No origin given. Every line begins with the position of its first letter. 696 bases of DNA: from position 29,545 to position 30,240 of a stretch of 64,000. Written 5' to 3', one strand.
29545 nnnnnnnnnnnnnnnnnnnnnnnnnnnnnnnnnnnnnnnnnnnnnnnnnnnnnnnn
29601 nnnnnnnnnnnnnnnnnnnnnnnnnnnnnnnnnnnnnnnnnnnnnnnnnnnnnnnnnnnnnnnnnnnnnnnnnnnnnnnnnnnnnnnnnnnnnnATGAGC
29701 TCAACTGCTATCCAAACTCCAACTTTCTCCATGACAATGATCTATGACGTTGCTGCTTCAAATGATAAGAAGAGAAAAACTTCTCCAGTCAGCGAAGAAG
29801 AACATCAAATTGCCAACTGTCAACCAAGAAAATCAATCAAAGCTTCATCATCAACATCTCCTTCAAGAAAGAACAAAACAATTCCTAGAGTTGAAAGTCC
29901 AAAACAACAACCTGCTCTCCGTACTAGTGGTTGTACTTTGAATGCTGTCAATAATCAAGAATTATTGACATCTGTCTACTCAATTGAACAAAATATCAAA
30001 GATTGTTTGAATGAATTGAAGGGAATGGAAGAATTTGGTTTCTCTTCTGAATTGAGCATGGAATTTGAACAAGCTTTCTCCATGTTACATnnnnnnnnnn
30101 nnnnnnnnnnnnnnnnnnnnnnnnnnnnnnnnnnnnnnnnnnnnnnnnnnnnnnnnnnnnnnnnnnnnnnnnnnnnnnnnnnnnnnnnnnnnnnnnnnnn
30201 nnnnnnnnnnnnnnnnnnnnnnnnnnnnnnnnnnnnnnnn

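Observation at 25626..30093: Two paralogous small S/T-rich KKRK proteins are the only ORFs in an 8-kb gene-poor stretch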

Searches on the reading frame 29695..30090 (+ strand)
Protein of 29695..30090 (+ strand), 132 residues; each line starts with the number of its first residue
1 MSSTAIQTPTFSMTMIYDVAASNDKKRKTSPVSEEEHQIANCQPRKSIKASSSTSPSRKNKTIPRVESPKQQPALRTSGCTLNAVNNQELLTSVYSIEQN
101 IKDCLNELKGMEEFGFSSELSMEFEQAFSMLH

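Call 5: search_protein_families(library=pfam, proteins=[window:29695-30090:+], max_evalue=0.01)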
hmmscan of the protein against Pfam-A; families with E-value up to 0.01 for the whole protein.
window:29695-30090:+ (132 aa): 0 families

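Call 98: predict_structure(alignment_id=A7)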
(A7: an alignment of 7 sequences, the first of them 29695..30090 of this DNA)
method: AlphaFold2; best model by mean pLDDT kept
length: 132 residues; sequences in the alignment: 7
mean_pLDDT: 58.9   pTM: 0.29
mean pLDDT of the five models: 58.9, 55.7, 54.7, 54.5, 51.6
residues with pLDDT >= 90: 2; 70-90: 33; 50-70: 45; < 50: 52
segments of 3 or more residues with pLDDT < 50: 1-3, 17-25, 32-34, 36-55, 69-82
pLDDT, mean of each block of 10 residues (from residue 1): 53 51 49 48 41 48 52 46 60 86 83 67 81 68
secondary structure, 60 per line:
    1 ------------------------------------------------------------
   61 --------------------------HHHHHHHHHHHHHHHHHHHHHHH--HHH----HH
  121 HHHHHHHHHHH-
elements in order: H87-109 H119-131
